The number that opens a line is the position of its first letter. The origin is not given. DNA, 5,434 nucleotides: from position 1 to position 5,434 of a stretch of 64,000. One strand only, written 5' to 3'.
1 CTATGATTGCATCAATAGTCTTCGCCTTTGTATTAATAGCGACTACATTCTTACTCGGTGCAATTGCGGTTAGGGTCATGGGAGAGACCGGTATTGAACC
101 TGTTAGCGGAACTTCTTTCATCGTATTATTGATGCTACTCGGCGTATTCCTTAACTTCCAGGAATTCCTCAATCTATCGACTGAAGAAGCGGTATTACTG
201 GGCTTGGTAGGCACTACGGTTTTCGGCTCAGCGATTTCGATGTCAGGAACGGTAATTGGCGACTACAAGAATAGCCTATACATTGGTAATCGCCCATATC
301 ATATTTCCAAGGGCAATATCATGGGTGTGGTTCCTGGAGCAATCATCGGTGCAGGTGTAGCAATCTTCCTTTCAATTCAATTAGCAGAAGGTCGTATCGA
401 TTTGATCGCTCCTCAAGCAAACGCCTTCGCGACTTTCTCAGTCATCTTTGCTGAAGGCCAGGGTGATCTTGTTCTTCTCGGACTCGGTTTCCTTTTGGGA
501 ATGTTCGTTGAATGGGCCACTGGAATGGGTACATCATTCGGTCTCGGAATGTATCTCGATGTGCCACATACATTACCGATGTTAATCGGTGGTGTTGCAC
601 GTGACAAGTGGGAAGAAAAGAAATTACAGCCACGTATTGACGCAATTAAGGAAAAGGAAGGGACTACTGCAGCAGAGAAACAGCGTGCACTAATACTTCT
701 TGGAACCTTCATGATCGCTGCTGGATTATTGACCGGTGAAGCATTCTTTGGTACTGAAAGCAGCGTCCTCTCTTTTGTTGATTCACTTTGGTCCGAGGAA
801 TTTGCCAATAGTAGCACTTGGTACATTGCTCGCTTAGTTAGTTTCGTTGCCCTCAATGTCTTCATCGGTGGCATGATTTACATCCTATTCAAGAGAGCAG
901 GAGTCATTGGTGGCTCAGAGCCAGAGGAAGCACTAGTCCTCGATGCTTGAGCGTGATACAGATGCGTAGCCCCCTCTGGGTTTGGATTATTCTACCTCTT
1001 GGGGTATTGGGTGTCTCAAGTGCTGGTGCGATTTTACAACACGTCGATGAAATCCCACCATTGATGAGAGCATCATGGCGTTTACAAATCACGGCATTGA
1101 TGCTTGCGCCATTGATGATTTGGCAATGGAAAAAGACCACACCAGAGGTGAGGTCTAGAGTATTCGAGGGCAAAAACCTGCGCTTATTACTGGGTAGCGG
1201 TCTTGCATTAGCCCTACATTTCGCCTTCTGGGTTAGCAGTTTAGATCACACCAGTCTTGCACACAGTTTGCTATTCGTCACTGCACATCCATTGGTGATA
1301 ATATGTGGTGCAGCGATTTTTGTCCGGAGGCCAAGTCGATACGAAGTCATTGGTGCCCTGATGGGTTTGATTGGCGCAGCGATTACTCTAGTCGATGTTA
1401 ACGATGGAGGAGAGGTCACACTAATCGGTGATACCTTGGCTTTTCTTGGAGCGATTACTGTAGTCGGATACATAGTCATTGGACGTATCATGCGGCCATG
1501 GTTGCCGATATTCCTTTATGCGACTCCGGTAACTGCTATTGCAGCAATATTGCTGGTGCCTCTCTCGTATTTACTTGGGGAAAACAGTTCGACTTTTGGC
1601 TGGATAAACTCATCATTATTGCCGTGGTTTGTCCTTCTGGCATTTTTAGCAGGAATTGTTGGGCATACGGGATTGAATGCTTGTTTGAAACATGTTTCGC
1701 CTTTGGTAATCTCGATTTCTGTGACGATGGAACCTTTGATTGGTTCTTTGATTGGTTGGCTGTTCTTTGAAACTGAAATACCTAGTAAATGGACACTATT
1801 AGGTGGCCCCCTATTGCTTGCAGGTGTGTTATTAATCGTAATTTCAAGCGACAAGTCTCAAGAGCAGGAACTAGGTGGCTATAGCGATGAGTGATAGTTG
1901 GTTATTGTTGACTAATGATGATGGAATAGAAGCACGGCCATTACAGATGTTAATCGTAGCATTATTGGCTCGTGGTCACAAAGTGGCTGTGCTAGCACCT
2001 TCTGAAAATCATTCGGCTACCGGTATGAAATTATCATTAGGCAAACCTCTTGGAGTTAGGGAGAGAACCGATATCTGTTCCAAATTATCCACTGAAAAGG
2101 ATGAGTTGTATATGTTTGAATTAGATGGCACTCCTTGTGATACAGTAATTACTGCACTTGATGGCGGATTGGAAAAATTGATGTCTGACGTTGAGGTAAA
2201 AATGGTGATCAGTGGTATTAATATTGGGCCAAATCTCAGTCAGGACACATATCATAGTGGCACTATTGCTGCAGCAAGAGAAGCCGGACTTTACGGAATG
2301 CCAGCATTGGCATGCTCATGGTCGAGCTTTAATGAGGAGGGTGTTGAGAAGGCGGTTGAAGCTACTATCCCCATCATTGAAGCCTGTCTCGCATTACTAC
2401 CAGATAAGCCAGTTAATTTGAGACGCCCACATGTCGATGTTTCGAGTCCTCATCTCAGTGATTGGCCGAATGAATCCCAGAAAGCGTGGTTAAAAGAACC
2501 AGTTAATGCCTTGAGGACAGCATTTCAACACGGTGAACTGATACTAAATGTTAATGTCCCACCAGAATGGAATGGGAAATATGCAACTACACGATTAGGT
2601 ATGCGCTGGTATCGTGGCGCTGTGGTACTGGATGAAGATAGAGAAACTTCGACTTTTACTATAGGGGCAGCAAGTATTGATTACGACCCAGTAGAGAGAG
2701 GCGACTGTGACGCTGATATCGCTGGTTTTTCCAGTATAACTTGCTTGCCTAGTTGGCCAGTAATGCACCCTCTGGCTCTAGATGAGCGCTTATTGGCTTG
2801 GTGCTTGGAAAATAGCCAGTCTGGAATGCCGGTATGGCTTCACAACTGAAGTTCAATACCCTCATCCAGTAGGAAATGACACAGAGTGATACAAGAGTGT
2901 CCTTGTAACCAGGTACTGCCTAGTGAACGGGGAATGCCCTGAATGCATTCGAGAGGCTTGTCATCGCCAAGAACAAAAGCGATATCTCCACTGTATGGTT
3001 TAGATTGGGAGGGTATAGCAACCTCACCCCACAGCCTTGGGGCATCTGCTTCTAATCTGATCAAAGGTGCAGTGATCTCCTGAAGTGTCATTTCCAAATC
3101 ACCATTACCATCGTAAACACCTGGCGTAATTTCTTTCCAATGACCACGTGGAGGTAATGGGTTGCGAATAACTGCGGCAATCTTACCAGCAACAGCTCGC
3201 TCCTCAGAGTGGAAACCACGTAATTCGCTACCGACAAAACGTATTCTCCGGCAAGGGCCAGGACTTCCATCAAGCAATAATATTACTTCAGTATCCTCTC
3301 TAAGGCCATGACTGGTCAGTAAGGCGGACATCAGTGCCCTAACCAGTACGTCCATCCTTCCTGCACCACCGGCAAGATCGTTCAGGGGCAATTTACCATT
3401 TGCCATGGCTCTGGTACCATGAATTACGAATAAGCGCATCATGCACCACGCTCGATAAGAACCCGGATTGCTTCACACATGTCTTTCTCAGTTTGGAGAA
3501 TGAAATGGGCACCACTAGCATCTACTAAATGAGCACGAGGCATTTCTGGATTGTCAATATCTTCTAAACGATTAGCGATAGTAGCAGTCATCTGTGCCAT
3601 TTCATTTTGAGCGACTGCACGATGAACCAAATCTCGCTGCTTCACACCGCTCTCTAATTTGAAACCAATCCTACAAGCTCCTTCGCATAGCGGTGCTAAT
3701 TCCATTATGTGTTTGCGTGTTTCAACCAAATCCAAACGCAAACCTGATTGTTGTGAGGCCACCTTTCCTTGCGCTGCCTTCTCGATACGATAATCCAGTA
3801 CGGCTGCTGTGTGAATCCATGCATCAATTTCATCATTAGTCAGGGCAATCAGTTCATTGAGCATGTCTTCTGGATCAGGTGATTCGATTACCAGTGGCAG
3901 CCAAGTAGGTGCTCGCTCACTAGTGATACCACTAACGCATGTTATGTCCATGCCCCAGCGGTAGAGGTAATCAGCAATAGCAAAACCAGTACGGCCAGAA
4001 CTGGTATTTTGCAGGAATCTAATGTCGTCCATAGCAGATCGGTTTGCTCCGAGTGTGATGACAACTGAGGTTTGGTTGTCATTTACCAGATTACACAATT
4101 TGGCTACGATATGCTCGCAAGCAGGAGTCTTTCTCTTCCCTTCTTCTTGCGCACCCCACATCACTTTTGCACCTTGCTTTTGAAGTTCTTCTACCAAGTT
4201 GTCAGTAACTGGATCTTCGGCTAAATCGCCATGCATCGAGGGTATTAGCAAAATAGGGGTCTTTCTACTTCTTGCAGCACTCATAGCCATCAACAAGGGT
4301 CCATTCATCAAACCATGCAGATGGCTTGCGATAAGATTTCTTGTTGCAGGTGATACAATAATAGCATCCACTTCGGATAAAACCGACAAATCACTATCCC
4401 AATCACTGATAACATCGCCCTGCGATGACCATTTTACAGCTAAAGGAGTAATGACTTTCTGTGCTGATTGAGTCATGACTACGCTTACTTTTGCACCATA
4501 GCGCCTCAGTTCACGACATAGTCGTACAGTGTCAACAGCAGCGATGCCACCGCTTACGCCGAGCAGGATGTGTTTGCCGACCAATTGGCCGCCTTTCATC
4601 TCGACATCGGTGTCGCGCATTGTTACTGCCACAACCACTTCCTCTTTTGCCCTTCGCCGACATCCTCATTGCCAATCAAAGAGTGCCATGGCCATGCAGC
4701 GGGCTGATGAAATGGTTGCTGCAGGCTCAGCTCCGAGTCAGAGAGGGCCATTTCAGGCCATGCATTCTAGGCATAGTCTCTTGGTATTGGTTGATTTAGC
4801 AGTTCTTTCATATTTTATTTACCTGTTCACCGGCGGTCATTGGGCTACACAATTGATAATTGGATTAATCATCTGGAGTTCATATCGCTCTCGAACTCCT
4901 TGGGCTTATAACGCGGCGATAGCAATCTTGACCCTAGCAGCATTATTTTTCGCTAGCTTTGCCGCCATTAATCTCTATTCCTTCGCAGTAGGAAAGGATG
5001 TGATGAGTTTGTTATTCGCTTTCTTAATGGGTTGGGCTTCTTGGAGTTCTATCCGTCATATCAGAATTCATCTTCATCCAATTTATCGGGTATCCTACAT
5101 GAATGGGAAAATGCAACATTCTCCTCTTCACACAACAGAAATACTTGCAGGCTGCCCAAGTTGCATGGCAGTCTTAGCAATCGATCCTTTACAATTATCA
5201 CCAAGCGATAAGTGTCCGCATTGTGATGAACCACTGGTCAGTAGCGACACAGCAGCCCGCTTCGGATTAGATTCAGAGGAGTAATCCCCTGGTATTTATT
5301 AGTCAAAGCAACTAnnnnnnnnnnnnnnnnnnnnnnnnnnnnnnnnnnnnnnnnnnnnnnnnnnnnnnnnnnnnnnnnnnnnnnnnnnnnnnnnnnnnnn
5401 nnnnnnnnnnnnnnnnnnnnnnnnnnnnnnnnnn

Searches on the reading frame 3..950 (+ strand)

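Call 80: search_protein_families(library=pfam, proteins=[window:3-950:+], max_evalue=0.00001)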
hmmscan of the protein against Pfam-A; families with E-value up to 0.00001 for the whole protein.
window:3-950:+ (315 aa): 1 family
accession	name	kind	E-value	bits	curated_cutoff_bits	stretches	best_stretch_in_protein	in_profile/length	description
PF03169.20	OPT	-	5.9e-15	55.4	25.8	1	8-250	386-616/623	OPT oligopeptide transporter protein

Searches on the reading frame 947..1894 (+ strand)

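Call 80: search_protein_families(library=pfam, proteins=[window:947-1894:+], max_evalue=0.00001)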
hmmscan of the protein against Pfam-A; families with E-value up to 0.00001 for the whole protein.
window:947-1894:+ (315 aa): 1 family
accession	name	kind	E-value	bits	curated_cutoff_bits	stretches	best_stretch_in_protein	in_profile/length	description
PF00892.27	EamA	-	1.7e-18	67.7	28.2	2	160-298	2-134/135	EamA-like transporter family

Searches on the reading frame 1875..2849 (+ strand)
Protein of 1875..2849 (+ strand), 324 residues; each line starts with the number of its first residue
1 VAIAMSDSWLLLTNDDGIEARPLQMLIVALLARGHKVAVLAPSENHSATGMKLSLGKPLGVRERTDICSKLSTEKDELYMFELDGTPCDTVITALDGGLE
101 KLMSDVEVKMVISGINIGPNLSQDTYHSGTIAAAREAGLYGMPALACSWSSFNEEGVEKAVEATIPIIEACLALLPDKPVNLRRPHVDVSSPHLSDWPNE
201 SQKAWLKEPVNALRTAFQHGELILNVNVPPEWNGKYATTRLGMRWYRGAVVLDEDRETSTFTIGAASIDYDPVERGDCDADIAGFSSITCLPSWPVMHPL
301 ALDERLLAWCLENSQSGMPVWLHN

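Call 80: search_protein_families(library=pfam, proteins=[window:1875-2849:+], max_evalue=0.00001)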
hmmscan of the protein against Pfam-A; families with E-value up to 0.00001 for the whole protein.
window:1875-2849:+ (324 aa): 1 family
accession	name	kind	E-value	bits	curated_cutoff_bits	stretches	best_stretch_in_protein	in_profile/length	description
PF01975.23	SurE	-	2.1e-40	139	22.1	1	11-246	2-187/189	Survival protein SurE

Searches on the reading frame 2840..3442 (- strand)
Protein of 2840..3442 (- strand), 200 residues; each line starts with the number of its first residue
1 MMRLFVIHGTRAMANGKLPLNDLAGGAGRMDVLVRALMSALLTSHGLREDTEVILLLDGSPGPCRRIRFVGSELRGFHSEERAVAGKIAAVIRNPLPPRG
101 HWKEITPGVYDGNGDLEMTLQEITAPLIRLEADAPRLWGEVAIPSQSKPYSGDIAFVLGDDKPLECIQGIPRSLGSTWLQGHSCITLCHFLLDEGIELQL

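Call 80: search_protein_families(library=pfam, proteins=[window:2840-3442:-], max_evalue=0.00001)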
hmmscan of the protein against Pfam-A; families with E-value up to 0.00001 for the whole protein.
window:2840-3442:- (200 aa): 1 family
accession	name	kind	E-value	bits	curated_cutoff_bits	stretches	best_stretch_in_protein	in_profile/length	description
PF04013.17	Methyltrn_RNA_2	-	8.6e-28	97.9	25.5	1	2-193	1-194/198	Putative SAM-dependent RNA methyltransferase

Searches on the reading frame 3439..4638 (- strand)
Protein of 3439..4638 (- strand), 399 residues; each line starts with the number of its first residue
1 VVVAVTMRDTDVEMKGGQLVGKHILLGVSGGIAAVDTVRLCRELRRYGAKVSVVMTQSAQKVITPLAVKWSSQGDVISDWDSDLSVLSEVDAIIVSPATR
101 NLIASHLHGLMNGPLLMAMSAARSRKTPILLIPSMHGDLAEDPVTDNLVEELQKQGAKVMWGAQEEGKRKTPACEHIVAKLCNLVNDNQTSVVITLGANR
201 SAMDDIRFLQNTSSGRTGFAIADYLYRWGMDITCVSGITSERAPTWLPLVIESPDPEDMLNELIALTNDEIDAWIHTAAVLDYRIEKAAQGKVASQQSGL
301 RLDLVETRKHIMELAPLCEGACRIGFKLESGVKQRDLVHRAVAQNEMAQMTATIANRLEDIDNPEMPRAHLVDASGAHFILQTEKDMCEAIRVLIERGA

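Call 80: search_protein_families(library=pfam, proteins=[window:3439-4638:-], max_evalue=0.00001)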
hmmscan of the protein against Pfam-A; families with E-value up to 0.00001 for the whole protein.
window:3439-4638:- (399 aa): 2 families
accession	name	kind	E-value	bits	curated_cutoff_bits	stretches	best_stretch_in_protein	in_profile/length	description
PF04127.22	DFP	-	2.9e-31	109.2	22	1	189-360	3-171/186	DNA/pantothenate metabolism flavoprotein C-terminal domain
PF02441.25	Flavoprotein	-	6.2e-18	65.4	22.7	1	22-134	1-105/162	Flavoprotein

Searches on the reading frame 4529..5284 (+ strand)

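Call 3: search_protein_families(library=pfam, proteins=[window:4529-5284:+], max_evalue=0.1)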
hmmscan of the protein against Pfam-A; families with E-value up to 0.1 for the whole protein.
window:4529-5284:+ (251 aa): 1 family
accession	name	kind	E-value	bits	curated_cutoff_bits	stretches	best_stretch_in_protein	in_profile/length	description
PF25207.1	DUF7837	-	0.021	15.3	27.8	0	202-215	30-43/47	Domain of unknown function (DUF7837)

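Call 4: search_protein_families(library=ncbifam, proteins=[window:4529-5284:+], max_evalue=0.1)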
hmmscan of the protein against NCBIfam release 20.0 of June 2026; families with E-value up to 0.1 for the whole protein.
window:4529-5284:+ (251 aa): 0 families
